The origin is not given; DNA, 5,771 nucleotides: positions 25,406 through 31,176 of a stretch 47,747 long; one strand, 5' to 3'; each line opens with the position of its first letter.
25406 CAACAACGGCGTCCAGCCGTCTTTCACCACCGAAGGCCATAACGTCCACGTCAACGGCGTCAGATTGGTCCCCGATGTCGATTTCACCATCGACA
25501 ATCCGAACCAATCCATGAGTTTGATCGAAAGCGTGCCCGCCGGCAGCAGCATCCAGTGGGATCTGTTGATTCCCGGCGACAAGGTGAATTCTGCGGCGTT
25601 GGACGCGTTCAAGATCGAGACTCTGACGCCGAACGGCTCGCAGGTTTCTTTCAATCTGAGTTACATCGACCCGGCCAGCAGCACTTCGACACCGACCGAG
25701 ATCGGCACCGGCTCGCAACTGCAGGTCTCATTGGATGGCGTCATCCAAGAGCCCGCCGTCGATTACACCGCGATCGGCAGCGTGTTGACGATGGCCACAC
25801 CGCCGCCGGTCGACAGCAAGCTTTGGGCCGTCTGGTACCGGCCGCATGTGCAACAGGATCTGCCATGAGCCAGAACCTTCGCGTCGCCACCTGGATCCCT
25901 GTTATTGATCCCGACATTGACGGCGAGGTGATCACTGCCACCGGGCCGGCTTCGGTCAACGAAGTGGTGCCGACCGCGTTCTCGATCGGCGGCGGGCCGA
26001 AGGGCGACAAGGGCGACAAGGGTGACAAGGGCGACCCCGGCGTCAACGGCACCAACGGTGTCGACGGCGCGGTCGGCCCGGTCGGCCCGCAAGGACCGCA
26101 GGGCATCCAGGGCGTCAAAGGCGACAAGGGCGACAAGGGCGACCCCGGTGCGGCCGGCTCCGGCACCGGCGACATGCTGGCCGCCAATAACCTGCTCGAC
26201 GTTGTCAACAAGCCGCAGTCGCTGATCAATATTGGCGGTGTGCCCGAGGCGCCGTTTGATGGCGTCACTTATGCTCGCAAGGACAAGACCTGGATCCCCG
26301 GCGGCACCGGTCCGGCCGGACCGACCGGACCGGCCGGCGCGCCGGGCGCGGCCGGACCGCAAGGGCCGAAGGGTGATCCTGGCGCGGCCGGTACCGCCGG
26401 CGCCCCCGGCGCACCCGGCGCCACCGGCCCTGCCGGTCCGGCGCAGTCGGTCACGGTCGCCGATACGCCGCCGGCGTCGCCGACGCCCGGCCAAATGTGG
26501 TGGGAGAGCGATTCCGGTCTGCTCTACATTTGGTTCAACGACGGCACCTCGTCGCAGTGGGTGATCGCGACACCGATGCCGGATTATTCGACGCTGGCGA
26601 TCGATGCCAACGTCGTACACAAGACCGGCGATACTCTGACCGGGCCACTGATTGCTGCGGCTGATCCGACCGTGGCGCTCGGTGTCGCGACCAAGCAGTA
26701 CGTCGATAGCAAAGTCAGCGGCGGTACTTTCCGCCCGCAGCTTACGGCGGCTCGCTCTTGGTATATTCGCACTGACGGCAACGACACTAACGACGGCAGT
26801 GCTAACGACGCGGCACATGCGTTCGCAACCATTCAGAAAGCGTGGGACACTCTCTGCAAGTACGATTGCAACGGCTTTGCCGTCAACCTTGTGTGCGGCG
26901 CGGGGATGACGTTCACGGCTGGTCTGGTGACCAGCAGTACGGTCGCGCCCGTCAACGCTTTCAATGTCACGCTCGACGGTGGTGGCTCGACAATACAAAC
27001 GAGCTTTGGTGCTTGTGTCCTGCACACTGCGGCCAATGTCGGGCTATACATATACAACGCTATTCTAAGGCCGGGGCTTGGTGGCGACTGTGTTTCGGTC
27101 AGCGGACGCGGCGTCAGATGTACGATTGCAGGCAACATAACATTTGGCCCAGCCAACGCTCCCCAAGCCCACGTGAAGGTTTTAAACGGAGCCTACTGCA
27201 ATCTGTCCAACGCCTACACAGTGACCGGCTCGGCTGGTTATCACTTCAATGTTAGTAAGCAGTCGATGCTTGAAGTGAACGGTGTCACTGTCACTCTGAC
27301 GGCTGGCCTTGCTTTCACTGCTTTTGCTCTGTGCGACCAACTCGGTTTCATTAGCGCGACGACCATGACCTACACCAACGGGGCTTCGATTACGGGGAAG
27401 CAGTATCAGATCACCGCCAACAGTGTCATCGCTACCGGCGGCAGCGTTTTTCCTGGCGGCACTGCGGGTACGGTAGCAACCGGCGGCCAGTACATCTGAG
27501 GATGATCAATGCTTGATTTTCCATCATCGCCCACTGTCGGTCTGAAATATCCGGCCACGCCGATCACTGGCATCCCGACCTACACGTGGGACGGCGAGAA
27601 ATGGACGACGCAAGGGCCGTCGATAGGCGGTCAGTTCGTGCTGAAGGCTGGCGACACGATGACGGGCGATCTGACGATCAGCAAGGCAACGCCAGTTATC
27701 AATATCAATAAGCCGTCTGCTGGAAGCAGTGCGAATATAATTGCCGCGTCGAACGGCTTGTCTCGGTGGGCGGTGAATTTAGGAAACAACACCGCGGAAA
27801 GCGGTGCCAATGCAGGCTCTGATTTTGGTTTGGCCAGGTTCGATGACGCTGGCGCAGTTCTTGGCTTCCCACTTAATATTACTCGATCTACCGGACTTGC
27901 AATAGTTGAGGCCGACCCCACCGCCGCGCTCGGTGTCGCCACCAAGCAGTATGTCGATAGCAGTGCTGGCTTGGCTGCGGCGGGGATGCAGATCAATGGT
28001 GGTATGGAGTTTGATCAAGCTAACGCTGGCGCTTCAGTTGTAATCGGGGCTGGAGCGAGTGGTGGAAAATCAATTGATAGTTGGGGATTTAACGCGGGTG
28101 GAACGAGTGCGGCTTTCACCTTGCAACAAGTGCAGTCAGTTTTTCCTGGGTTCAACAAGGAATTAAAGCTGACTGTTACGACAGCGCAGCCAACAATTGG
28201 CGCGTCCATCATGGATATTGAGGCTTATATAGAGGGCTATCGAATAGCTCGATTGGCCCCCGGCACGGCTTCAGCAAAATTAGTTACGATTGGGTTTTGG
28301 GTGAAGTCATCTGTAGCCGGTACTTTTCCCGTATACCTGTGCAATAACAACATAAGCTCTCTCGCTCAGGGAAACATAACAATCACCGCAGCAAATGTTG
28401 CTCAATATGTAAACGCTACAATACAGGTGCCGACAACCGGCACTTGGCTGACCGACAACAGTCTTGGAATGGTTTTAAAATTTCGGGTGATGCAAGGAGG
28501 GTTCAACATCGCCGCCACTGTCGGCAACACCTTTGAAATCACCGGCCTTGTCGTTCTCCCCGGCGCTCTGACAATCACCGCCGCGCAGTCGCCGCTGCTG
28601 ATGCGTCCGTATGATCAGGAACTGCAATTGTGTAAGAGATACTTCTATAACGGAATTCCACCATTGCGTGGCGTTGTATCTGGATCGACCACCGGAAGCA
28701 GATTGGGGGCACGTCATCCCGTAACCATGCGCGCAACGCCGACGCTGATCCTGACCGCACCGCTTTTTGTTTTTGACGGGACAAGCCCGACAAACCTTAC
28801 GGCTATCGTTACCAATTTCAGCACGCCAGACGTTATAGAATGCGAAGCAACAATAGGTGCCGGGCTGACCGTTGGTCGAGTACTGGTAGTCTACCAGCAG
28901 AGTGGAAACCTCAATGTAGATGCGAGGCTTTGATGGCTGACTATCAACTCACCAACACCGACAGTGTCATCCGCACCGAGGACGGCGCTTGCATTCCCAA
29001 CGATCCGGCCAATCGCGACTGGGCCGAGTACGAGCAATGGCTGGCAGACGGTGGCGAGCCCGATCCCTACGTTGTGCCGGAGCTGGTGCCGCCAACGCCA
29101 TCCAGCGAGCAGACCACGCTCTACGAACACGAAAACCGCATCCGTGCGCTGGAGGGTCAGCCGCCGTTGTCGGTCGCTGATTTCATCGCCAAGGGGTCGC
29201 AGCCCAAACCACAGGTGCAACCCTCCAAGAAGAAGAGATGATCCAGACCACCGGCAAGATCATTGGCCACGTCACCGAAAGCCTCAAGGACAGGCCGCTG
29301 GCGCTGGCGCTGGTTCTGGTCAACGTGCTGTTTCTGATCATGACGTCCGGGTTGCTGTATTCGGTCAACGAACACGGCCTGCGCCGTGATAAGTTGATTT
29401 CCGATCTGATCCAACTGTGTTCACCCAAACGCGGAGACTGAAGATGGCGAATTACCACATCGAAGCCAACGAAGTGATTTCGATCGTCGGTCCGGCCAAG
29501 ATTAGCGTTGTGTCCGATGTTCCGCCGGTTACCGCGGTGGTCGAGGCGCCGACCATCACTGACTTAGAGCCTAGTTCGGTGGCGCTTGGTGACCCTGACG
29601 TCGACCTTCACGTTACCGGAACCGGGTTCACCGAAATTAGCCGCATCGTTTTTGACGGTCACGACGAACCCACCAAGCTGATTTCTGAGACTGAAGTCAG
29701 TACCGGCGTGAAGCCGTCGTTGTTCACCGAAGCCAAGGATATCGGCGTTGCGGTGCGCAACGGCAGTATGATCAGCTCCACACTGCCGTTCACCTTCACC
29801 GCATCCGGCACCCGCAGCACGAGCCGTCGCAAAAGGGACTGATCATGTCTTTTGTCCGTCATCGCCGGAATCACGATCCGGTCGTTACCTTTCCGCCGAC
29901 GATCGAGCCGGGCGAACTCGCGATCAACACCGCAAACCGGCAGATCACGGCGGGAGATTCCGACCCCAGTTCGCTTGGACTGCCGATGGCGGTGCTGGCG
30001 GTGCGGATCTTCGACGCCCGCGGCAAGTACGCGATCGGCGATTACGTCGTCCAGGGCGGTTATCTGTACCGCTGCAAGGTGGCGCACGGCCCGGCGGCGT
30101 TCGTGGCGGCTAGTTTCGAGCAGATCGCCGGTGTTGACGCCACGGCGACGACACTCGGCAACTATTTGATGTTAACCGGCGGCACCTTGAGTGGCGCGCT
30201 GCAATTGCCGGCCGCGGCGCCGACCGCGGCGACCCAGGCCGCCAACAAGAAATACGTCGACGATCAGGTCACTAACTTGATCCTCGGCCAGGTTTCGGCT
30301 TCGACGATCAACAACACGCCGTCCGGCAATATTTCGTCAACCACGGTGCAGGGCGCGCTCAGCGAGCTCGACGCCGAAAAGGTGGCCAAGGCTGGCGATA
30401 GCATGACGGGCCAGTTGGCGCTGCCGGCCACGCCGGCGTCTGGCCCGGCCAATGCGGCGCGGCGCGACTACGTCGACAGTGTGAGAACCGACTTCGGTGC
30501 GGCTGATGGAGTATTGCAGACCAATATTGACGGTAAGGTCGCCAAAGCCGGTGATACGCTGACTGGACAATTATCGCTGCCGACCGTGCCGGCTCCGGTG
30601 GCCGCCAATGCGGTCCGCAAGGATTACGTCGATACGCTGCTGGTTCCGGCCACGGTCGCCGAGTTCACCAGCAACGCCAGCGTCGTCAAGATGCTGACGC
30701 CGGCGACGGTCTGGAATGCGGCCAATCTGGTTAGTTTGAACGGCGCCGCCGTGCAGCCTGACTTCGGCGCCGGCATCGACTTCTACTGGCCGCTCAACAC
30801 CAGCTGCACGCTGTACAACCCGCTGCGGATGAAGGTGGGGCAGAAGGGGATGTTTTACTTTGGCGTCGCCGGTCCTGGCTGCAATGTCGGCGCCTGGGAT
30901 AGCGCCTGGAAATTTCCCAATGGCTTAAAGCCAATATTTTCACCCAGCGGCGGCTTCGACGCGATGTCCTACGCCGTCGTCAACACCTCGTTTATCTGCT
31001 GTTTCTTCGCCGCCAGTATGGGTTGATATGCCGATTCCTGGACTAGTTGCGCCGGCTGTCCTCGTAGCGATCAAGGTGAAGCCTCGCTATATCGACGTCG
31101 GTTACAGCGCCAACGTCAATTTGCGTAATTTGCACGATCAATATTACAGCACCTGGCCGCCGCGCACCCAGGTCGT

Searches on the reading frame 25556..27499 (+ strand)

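Call 12: search_protein_families(library=phrogs, proteins=[window:25556-27499:+], max_evalue=0.001)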
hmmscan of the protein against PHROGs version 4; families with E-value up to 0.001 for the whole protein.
window:25556-27499:+ (647 aa): 30 families (the best 25 are shown)
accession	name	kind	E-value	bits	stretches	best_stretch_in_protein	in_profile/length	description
phrog_819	-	tail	2.3e-19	70.1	1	147-309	532-689/1024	tail protein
phrog_366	-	tail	1.6e-14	55.2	2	248-304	338-388/474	tail fiber protein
phrog_5073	-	tail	3.3e-14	53.8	2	147-202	306-361/519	tail fiber protein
phrog_6320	-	tail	7e-14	52.5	2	147-205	155-216/745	tail fiber protein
phrog_1658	-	unknown function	7.6e-14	53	2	146-203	45-105/239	-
phrog_1806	-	tail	9.5e-13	49.1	1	123-293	85-232/276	collagen like minor tail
phrog_8745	-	tail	1.5e-12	46.7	1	147-298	1386-1507/1803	tail fiber protein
phrog_25888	-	unknown function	3.7e-12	47.1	2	147-196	224-273/325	-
phrog_18350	-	tail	4.8e-12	47.1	2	143-202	125-185/253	tail fiber protein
phrog_9729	-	tail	2.9e-11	43.7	1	288-374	578-663/750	tail fiber protein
phrog_3904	-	tail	2.5e-10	40.3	1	147-336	675-853/1086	tail fiber protein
phrog_17587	-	tail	1.3e-08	34.8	2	146-203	365-422/641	tail fiber protein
phrog_38806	-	unknown function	5.9e-08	33.4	1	146-206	78-138/285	-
phrog_38766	-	head and packaging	2.8e-07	30.5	1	248-310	132-187/478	virion structural protein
phrog_3304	-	tail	4.2e-07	31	1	296-344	124-172/177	L-shaped tail fiber protein assembly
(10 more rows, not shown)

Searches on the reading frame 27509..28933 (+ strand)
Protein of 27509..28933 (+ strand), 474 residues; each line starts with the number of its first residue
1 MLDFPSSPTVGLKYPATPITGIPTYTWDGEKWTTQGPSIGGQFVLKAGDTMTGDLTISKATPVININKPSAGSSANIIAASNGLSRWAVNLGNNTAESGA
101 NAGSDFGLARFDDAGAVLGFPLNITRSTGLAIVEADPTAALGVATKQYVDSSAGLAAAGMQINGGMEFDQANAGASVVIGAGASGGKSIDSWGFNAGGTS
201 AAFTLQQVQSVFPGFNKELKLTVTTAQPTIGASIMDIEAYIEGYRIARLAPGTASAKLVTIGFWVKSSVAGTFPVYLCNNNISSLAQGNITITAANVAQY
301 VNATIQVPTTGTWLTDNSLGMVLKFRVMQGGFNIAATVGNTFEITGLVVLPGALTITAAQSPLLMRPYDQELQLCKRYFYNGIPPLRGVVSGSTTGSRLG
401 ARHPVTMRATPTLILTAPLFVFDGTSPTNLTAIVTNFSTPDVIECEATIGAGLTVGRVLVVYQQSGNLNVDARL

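Call 12: search_protein_families(library=phrogs, proteins=[window:27509-28933:+], max_evalue=0.001)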
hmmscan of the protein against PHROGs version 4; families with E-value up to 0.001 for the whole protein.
window:27509-28933:+ (474 aa): 2 families
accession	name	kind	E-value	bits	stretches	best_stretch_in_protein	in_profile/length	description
phrog_4492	-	tail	2e-26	93.5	1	154-436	788-1065/1096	tail fiber protein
phrog_11011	-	tail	0.00043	19.2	1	36-112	68-151/1291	long tail fiber protein distal subunit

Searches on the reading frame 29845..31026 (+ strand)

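Call 12: search_protein_families(library=phrogs, proteins=[window:29845-31026:+], max_evalue=0.001)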
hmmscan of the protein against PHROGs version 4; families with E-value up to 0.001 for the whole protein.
window:29845-31026:+ (393 aa): 5 families
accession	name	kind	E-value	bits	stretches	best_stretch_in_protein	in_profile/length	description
phrog_21722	-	tail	3.1e-05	23.7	0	172-202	366-396/576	long tail fiber protein distal subunit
phrog_33513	-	unknown function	4.9e-05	22.4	1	119-156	10-46/1042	-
phrog_19567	-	tail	0.0002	20.5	0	195-294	126-209/1379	tail fiber protein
phrog_10316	-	tail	0.0002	19.9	0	120-146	1161-1187/1471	tail fiber protein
phrog_32540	-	tail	0.00073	19.5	0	226-248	222-244/494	tail fiber protein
